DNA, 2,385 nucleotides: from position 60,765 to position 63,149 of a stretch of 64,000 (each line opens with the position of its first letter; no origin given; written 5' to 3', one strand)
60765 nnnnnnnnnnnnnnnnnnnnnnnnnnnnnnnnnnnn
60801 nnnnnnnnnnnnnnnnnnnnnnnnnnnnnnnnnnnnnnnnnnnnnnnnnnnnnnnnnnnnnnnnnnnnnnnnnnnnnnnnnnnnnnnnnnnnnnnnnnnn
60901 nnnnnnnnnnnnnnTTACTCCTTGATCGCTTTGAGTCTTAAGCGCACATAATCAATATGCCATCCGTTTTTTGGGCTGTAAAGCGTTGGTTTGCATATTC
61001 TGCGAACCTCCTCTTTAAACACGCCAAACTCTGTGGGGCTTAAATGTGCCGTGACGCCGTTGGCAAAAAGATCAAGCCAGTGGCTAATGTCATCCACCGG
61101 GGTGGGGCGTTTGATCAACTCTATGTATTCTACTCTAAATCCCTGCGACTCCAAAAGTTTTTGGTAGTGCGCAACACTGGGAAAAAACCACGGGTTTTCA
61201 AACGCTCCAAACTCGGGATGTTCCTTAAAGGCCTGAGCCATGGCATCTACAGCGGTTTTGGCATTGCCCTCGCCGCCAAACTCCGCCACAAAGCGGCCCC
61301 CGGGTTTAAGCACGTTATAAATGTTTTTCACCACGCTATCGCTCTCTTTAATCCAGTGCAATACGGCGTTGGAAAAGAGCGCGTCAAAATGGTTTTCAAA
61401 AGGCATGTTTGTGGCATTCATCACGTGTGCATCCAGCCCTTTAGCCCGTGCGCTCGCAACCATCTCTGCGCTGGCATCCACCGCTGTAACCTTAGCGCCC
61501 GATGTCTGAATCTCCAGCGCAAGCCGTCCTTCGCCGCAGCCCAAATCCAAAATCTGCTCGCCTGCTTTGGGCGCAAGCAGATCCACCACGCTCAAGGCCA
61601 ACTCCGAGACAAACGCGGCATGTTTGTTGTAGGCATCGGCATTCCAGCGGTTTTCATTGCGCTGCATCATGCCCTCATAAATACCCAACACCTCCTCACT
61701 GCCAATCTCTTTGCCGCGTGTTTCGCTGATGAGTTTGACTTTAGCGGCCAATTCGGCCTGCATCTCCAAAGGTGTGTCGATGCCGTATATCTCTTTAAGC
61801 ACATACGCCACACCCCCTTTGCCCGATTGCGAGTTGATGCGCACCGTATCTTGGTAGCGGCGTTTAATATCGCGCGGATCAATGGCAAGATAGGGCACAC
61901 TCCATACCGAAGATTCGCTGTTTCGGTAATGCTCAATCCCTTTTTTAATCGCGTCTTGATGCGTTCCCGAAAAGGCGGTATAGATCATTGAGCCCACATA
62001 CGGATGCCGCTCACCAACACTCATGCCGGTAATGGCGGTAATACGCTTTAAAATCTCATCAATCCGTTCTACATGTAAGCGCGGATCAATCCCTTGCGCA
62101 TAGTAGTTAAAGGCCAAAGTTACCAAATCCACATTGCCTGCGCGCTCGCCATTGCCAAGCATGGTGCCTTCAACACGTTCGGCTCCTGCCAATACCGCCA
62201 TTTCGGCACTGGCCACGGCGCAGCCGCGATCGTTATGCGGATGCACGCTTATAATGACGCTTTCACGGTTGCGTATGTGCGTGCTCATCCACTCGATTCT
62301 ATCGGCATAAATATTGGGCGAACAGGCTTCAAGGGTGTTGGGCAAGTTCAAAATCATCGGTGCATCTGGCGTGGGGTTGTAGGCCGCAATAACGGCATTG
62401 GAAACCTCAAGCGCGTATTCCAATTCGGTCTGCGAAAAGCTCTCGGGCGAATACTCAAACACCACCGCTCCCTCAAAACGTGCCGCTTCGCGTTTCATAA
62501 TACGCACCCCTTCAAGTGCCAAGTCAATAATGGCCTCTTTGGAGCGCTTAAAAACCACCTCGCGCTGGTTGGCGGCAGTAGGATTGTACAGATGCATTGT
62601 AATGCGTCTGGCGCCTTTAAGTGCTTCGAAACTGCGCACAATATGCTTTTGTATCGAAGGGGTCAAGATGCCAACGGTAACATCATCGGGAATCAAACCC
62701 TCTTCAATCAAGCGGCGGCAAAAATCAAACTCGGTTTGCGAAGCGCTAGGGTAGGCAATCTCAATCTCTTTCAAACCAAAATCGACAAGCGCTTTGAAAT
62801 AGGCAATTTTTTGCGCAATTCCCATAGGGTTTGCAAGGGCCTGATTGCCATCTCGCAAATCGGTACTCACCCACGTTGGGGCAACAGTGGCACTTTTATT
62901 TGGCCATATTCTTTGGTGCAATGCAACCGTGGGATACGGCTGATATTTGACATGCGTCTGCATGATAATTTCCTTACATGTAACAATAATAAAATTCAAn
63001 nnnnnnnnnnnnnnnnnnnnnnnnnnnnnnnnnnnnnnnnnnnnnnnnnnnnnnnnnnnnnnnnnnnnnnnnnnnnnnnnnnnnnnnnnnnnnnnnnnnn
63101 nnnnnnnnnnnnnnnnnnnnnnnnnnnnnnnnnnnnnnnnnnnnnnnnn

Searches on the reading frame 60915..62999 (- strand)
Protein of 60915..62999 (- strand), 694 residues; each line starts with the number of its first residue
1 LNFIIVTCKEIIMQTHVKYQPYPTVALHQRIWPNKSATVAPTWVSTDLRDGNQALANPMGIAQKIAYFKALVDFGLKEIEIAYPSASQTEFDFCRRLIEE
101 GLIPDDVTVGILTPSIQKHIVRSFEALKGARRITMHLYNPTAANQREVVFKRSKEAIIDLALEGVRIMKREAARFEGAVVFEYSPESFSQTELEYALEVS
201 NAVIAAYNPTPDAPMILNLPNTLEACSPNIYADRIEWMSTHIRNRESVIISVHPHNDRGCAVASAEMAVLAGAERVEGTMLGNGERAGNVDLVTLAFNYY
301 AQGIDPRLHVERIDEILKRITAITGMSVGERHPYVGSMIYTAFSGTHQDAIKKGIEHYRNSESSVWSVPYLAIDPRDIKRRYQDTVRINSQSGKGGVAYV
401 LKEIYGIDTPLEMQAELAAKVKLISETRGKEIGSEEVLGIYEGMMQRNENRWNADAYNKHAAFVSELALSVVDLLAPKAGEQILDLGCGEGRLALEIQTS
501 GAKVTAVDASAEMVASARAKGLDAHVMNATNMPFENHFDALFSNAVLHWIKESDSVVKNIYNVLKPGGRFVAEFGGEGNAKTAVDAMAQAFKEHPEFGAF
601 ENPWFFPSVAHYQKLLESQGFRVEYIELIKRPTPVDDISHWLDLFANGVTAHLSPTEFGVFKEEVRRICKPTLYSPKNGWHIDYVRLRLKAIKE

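Call 103: search_protein_families(library=pfam, proteins=[window:60915-62999:-], max_evalue=0.00001)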
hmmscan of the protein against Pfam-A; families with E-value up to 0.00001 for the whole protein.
window:60915-62999:- (694 aa): 12 families
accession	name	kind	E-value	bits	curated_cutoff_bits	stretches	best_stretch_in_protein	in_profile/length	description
PF00682.25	HMGL-like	-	1.1e-66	225.3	29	1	41-317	2-257/260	HMGL-like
PF22615.1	IPMS_D2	-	1.5e-30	105.8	27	1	338-402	2-66/66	Alpha-isopropylmalate synthase, post-catalytic domain-like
PF08241.18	Methyltransf_11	-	3e-23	82.7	21.2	1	484-571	1-94/95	Methyltransferase domain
PF13649.12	Methyltransf_25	-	2.4e-21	76.7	27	1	483-568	1-97/97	Methyltransferase domain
PF13847.12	Methyltransf_31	-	1e-17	64.6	27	1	478-574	2-111/145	Methyltransferase domain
PF08242.18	Methyltransf_12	-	4.2e-16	59.9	30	1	484-570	1-98/98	Methyltransferase domain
PF13489.12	Methyltransf_23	-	6.7e-16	58.9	27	1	465-624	6-162/164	Methyltransferase domain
PF01209.24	Ubie_methyltran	-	9.8e-09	35.3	20.1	1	471-574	39-154/233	ubiE/COQ5 methyltransferase family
PF03848.20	TehB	-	2e-07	31.1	20.4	1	454-568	10-128/193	Tellurite resistance protein TehB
PF05175.20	MTS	-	8.5e-07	29.2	23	1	474-569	26-135/170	Methyltransferase small domain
PF07021.18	MetW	-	6.8e-06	26.3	21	0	478-581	12-116/193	Methionine biosynthesis protein MetW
PF08003.17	Methyltransf_9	-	6.8e-06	25.7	23.8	0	473-622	109-261/315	Protein of unknown function (DUF1698)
